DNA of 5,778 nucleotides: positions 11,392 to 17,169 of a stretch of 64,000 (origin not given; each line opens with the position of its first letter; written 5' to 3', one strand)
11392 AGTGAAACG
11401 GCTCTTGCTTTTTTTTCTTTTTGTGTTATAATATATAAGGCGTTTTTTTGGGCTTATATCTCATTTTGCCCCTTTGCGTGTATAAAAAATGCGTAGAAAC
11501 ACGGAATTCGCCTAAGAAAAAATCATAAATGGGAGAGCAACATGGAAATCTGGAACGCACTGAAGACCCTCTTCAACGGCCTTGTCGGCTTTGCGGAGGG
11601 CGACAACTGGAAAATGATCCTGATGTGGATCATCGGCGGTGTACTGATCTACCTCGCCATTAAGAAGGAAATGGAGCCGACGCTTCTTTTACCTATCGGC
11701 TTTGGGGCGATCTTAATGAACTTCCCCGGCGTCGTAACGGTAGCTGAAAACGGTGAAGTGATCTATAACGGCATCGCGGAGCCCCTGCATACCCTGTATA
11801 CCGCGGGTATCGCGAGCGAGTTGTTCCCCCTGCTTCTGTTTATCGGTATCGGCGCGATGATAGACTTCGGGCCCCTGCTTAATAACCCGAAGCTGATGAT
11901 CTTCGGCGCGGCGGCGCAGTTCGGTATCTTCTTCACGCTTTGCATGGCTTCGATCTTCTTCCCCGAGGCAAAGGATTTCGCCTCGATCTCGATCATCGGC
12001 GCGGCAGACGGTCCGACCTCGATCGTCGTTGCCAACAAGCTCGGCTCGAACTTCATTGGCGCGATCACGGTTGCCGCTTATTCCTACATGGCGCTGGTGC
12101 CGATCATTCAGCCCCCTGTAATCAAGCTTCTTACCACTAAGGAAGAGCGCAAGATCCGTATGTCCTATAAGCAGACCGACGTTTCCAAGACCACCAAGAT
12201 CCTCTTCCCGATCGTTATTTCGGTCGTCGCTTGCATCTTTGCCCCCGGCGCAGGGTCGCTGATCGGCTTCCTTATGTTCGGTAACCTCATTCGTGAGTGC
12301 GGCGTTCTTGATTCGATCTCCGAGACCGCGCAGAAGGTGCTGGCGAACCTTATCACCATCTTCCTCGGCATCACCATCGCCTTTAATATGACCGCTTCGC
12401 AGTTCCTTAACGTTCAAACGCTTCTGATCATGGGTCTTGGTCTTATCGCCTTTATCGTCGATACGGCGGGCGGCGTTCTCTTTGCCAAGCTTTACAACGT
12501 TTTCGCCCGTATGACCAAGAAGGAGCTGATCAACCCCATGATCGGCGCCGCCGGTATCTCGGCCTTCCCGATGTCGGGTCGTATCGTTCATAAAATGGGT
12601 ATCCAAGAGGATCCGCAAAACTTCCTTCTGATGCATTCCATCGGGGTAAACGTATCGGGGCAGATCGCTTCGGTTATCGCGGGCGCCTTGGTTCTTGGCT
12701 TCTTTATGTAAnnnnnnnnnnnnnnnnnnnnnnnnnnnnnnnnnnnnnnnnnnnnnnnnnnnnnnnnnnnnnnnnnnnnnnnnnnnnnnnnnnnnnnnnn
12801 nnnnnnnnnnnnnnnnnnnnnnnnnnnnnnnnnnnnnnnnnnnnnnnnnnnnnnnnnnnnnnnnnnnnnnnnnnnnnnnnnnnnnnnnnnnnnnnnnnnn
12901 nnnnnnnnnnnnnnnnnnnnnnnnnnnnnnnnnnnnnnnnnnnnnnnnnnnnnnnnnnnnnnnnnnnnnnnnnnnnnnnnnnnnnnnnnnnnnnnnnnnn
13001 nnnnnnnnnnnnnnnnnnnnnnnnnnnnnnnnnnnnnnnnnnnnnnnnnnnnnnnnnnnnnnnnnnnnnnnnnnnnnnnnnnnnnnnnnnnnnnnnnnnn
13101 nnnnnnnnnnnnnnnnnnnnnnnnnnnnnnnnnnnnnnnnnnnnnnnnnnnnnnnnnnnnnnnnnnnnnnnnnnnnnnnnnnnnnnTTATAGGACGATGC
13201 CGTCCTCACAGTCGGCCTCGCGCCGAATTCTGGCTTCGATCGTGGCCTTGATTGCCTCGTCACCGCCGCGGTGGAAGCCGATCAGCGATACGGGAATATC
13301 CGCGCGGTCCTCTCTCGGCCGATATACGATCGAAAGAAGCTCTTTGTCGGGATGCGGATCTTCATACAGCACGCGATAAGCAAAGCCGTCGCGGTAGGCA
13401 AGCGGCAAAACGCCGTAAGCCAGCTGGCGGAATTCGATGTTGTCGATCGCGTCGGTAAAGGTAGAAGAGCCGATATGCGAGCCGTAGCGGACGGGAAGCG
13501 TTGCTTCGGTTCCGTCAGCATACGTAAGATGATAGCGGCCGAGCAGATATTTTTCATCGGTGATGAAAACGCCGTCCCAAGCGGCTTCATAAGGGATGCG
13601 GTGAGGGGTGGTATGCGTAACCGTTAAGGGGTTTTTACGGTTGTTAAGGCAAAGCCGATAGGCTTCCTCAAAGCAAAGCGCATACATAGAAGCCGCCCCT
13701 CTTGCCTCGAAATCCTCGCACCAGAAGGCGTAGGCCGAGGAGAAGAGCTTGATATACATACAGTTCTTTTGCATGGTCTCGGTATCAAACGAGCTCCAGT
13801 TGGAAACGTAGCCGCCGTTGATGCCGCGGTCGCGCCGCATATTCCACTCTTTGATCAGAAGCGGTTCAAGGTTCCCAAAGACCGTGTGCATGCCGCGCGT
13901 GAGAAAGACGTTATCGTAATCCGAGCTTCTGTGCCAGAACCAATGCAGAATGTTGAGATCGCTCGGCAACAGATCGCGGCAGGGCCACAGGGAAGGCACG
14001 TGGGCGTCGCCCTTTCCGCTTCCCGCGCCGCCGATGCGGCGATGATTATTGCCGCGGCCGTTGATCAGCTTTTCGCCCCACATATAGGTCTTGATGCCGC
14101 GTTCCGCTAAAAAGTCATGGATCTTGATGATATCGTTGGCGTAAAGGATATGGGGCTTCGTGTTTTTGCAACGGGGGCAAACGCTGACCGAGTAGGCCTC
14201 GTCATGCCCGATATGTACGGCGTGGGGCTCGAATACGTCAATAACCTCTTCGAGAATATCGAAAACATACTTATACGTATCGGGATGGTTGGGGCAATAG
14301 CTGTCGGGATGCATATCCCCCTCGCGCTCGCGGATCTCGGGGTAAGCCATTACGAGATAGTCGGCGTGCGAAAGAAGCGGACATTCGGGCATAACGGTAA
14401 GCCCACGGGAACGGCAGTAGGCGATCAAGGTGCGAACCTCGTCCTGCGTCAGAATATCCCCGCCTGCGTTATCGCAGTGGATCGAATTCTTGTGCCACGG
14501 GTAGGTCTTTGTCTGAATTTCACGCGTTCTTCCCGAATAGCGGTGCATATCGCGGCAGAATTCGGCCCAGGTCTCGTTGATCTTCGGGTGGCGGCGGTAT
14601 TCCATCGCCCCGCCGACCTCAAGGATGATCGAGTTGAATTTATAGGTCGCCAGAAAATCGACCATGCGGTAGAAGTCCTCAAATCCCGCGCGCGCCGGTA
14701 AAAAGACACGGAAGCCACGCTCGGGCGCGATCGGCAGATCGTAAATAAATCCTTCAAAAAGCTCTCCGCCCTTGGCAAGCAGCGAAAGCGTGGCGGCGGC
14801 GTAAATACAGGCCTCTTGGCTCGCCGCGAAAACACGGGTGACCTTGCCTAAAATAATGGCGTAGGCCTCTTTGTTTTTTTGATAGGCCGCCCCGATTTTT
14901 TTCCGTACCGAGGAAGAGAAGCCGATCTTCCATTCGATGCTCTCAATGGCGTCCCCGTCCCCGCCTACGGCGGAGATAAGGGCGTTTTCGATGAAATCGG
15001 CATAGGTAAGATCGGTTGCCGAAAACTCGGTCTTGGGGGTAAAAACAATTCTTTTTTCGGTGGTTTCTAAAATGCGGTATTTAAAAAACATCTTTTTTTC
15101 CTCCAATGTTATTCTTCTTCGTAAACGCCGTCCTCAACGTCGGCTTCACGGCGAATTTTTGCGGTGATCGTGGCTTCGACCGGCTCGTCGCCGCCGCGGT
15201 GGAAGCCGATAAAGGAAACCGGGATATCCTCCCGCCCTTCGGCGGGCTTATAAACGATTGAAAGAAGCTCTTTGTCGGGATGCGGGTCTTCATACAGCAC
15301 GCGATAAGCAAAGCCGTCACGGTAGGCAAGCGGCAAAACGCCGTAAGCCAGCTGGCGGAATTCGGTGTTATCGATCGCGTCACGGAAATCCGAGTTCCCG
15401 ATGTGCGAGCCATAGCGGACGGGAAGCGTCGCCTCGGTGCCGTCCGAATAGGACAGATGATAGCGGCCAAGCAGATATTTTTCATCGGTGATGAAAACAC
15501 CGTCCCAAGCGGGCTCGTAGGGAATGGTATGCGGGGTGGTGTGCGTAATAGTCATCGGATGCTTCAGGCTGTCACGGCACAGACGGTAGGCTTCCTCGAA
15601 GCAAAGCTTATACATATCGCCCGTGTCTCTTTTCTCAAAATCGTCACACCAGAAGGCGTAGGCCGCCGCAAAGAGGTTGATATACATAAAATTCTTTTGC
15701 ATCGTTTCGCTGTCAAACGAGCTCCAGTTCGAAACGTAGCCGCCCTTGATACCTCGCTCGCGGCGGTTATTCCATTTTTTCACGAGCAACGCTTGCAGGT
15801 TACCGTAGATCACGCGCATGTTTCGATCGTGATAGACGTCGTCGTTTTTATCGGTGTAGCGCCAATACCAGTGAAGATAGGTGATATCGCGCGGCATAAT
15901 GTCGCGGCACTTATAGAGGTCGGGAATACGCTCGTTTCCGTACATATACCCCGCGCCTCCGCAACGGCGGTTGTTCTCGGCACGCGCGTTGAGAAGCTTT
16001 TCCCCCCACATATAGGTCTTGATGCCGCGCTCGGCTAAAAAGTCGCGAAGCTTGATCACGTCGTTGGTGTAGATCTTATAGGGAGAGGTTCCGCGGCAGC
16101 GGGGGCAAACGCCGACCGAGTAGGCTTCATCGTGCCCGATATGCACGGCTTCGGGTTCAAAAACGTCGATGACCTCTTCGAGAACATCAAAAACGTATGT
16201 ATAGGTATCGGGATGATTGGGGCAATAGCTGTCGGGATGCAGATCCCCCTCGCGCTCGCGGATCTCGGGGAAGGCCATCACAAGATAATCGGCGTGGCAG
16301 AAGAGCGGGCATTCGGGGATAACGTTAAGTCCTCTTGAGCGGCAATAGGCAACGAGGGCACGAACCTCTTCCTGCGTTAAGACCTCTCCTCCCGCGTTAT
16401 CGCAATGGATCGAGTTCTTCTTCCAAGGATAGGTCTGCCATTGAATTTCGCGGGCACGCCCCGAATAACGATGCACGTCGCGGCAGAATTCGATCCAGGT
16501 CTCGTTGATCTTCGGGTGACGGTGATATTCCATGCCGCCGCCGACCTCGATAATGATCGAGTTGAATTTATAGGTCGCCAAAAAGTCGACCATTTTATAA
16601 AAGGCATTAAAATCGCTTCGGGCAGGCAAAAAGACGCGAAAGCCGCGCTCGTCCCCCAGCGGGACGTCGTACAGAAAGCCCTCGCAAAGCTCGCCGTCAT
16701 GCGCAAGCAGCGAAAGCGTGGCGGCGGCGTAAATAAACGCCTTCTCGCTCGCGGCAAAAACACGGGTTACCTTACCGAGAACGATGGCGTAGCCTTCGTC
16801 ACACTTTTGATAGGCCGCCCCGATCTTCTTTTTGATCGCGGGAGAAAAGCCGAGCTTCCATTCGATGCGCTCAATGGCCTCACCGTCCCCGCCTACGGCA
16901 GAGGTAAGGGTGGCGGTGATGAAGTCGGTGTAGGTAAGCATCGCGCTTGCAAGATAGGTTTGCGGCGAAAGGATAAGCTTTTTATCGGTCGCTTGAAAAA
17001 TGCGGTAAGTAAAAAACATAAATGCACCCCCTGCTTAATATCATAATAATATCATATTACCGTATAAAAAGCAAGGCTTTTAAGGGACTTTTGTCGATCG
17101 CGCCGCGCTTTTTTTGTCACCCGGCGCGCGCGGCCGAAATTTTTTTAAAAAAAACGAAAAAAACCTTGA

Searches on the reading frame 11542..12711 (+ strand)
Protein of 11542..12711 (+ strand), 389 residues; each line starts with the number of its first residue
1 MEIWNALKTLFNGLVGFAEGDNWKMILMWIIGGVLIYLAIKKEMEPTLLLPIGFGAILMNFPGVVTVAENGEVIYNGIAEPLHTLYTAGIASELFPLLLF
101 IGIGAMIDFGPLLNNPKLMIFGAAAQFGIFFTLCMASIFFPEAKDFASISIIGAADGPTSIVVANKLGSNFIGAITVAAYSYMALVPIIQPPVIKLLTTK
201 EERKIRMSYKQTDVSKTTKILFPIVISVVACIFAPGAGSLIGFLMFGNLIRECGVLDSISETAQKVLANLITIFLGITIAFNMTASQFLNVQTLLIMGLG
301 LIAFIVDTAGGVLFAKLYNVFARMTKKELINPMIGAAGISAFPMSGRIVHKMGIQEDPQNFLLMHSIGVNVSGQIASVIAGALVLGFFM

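Call 32: search_protein_families(library=pfam, proteins=[window:11542-12711:+], max_evalue=0.000001)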
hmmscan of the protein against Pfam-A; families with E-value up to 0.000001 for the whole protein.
window:11542-12711:+ (389 aa): 1 family
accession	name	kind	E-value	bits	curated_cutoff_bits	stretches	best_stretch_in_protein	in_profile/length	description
PF03977.18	OAD_beta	-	1e-142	475.8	31.6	1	25-387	2-348/349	Na+-transporting oxaloacetate decarboxylase beta subunit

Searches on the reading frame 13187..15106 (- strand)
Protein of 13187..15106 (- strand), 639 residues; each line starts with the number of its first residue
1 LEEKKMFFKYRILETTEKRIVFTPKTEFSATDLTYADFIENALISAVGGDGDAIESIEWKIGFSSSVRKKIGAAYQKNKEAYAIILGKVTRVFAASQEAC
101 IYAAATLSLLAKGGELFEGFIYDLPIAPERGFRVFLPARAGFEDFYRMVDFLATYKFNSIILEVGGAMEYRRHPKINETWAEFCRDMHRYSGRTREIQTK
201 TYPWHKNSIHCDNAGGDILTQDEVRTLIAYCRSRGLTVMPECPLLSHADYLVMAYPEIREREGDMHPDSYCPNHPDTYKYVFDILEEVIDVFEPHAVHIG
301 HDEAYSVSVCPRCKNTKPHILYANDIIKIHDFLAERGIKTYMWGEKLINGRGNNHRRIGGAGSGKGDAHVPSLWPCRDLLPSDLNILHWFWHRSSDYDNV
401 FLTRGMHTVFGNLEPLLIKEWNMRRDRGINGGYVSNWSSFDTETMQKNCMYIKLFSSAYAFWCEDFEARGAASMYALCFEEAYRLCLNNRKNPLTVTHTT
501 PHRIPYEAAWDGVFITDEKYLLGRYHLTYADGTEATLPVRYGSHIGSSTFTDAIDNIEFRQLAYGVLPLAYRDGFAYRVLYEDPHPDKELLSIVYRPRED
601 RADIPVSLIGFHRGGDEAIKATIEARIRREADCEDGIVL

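Call 33: search_protein_families(library=pfam, proteins=[window:13187-15106:-], max_evalue=0.000001)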
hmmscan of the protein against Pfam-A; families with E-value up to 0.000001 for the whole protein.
window:13187-15106:- (639 aa): 1 family
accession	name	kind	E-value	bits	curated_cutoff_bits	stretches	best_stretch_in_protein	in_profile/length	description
PF00728.28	Glyco_hydro_20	-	1.4e-18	67.8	22.3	1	143-351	18-227/348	Glycosyl hydrolase family 20, catalytic domain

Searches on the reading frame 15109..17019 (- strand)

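Call 33: search_protein_families(library=pfam, proteins=[window:15109-17019:-], max_evalue=0.000001)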
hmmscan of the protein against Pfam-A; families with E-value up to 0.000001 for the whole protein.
window:15109-17019:- (636 aa): 1 family
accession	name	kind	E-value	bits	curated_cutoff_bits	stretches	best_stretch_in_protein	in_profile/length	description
PF00728.28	Glyco_hydro_20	-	3e-17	63.5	22.3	1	138-457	18-345/348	Glycosyl hydrolase family 20, catalytic domain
